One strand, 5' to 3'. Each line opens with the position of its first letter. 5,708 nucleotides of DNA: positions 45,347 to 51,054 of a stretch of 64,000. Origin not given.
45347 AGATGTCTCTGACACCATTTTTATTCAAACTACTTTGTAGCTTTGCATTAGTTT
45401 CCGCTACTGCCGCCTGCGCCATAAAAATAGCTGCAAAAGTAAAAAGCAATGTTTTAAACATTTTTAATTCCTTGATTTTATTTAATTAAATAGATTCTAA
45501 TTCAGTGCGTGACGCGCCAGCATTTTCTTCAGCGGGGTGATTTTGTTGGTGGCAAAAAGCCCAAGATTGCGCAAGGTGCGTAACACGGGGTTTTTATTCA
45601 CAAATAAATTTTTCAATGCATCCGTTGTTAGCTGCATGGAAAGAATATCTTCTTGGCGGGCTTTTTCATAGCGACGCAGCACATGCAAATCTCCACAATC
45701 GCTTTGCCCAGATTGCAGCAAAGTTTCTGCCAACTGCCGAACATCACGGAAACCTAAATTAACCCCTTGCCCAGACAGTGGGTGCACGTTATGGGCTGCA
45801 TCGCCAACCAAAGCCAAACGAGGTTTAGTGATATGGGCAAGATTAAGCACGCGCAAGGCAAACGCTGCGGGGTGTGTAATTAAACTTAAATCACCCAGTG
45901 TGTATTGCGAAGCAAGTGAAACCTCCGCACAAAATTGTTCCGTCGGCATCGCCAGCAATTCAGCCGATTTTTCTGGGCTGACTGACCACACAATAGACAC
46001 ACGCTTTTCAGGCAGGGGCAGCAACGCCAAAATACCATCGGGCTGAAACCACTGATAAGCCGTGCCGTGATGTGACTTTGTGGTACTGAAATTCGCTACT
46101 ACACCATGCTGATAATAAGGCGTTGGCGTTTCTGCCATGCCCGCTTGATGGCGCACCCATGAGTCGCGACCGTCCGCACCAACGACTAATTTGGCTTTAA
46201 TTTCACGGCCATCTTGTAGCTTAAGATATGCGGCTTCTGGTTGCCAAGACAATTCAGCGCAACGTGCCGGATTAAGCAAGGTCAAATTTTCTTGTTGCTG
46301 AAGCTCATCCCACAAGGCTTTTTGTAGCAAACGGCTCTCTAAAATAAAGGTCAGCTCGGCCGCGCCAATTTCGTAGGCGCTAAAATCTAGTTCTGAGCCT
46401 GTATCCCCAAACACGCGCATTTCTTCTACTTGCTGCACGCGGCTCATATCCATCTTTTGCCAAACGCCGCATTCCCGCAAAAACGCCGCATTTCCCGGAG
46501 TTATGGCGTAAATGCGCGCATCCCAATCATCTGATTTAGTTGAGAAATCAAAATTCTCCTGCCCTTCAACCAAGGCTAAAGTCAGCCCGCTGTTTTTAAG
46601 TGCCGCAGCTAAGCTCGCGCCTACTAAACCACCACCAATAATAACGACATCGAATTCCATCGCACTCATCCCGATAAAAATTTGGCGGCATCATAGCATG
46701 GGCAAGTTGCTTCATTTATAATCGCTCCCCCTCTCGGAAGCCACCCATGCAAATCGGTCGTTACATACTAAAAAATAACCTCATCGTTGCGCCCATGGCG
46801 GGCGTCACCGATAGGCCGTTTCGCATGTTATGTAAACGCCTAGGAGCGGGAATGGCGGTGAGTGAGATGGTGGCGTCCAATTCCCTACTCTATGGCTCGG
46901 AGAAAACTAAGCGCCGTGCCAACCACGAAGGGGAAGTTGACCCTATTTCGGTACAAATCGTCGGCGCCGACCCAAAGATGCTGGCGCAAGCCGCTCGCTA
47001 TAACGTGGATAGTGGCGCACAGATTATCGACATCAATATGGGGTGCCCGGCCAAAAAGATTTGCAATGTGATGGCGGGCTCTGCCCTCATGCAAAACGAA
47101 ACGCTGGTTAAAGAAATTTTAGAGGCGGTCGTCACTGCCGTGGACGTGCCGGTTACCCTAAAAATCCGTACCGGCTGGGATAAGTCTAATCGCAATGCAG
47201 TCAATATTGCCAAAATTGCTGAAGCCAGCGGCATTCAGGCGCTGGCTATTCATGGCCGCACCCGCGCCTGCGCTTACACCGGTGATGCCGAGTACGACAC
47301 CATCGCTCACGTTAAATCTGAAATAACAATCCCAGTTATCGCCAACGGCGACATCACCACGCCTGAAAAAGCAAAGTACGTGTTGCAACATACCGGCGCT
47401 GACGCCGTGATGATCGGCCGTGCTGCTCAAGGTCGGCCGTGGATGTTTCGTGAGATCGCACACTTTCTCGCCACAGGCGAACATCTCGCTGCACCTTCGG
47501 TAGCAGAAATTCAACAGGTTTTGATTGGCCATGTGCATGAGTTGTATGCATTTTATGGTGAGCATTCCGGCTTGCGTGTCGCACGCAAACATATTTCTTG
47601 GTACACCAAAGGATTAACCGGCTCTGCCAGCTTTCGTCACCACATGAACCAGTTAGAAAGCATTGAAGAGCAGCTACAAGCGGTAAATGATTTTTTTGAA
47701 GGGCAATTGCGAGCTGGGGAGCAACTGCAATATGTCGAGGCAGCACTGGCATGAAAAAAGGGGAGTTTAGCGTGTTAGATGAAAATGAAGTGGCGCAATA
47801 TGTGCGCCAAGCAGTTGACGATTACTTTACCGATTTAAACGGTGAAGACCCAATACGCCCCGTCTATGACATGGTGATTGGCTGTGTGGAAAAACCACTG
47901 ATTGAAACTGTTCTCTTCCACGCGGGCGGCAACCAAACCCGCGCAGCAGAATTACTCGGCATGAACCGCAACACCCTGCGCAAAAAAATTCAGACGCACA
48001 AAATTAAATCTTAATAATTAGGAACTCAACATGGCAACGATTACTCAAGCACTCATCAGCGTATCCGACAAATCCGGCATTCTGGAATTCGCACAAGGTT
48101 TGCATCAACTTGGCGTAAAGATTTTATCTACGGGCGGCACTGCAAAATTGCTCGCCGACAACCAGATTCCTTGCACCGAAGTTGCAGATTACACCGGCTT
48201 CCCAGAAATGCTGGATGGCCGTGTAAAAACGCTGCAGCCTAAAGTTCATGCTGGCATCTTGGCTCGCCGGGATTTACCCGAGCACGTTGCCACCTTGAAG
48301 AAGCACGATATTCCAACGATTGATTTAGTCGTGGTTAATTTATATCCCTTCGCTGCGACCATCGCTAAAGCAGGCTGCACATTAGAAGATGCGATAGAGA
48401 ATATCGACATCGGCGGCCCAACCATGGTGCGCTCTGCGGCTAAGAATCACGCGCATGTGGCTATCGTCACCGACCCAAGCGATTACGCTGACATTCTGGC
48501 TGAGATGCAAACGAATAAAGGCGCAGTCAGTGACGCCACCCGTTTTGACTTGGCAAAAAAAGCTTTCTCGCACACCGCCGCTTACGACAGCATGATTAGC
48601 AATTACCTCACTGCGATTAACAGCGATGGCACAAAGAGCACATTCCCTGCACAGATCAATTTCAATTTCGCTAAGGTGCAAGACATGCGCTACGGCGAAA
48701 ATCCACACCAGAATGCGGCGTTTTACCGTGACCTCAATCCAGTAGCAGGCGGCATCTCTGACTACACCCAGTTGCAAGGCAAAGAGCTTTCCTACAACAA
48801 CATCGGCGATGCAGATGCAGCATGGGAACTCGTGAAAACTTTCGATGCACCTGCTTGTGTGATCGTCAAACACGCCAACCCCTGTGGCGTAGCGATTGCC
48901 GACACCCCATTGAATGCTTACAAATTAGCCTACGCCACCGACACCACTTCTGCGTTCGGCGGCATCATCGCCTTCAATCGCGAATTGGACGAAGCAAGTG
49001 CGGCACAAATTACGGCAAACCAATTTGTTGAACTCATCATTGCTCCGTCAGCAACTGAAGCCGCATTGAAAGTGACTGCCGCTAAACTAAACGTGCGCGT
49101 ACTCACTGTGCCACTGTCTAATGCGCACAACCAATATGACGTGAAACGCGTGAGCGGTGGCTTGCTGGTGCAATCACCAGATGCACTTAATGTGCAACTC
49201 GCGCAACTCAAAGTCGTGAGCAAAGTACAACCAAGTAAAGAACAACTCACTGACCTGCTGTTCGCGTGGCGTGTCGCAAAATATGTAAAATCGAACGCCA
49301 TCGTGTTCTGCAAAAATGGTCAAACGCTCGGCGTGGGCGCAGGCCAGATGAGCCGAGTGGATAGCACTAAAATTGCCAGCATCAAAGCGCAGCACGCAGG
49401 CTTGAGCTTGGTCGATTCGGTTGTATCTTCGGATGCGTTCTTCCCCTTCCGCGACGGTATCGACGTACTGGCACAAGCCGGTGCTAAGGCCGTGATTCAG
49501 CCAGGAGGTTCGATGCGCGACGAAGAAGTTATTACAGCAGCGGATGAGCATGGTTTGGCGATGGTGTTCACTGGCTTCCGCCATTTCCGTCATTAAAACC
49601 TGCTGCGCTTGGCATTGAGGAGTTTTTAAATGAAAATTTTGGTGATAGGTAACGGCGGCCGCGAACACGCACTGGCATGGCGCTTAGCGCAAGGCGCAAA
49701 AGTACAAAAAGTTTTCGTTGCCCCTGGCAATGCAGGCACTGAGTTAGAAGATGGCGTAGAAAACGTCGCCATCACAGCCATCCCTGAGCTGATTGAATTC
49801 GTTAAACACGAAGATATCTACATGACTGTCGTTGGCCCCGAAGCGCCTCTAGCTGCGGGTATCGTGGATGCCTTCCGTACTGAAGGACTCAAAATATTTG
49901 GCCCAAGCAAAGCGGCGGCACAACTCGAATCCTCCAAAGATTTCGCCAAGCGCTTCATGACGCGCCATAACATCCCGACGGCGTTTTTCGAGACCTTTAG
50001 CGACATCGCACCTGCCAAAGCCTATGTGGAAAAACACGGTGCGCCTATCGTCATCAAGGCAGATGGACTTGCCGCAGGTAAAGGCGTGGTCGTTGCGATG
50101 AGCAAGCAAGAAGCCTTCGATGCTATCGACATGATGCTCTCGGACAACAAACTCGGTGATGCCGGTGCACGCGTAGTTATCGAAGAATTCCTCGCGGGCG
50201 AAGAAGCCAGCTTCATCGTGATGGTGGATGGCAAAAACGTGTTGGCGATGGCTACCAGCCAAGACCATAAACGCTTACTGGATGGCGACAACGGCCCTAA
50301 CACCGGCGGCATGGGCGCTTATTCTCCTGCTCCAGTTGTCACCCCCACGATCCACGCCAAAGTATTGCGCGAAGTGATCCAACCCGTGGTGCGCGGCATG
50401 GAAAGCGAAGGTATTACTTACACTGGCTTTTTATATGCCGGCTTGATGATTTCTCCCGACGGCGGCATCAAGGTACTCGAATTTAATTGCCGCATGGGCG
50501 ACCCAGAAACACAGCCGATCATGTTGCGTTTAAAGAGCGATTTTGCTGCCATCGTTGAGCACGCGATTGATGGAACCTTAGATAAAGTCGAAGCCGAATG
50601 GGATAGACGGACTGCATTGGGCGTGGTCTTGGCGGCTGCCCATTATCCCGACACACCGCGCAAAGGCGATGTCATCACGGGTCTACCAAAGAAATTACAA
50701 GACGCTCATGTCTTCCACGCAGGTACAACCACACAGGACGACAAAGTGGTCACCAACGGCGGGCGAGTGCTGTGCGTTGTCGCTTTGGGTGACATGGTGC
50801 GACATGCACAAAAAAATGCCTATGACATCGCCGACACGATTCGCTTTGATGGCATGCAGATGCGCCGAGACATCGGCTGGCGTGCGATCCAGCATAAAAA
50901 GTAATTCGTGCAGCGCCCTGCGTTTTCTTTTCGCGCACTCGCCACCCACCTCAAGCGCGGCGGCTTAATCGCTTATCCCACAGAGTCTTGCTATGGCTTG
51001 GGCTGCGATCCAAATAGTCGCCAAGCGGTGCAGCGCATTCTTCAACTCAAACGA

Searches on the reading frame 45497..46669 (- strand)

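Call 37: search_protein_families(library=pfam, proteins=[window:45497-46669:-], max_evalue=0.0001)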
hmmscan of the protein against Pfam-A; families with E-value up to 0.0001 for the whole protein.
window:45497-46669:- (390 aa): 5 families
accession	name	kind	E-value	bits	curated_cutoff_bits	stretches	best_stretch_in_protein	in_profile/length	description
PF01494.25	FAD_binding_3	-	5.9e-29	101.8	22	1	6-339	2-339/349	FAD binding domain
PF05834.18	Lycopene_cycl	-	1.3e-07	31.5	23.4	1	7-188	1-154/380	Lycopene cyclase protein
PF07992.20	Pyr_redox_2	-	3.1e-05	24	26.1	0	7-37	2-32/291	Pyridine nucleotide-disulphide oxidoreductase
PF01266.30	DAO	-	4.5e-05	23.6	27.9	1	7-39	1-33/353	FAD dependent oxidoreductase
PF08491.16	SE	-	9.8e-05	22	20.1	0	275-368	122-217/276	Squalene epoxidase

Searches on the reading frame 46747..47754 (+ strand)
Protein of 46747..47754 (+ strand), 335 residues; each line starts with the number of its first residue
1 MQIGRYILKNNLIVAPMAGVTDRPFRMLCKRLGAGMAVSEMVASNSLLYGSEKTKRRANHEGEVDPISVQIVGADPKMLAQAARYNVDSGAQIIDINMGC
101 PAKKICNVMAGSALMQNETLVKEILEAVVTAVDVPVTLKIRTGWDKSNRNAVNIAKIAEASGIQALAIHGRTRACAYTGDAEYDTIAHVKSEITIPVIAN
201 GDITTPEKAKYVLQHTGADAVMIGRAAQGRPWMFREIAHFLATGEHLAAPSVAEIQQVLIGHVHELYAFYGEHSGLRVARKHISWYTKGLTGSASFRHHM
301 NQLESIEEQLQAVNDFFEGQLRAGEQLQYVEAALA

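Call 38: search_protein_families(library=pfam, proteins=[window:46747-47754:+], max_evalue=0.0001)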
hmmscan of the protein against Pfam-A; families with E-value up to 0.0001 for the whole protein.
window:46747-47754:+ (335 aa): 3 families
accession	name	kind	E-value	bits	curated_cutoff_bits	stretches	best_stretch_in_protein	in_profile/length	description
PF01207.24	Dus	-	5.2e-108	361.3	20.4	1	14-317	2-307/311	Dihydrouridine synthase (Dus)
PF00977.27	His_biosynth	-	6.4e-08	32.7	23.6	0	105-225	96-220/228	Histidine biosynthesis protein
PF01180.27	DHO_dh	-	2.6e-05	24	27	0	57-166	87-189/291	Dihydroorotate dehydrogenase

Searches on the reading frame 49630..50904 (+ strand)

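Call 38: search_protein_families(library=pfam, proteins=[window:49630-50904:+], max_evalue=0.0001)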
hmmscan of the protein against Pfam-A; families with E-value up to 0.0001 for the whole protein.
window:49630-50904:+ (424 aa): 5 families
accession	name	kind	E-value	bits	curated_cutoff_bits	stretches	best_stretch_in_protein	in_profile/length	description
PF01071.24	GARS_A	-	9.2e-81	270.8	27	1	101-294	1-194/194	Phosphoribosylglycinamide synthetase, ATP-grasp (A) domain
PF02844.21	GARS_N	-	2.6e-38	131.2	29.5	1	1-100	1-100/100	Phosphoribosylglycinamide synthetase, N domain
PF02843.22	GARS_C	-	1.5e-32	112.2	34.8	1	329-418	1-92/92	Phosphoribosylglycinamide synthetase, C domain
PF02786.22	CPSase_L_D2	-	1.8e-05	24.8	19.8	1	104-240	3-136/211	Carbamoyl-phosphate synthase L chain, ATP binding domain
PF02222.28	ATP-grasp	-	4.1e-05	23.8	27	1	109-197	2-86/179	ATP-grasp domain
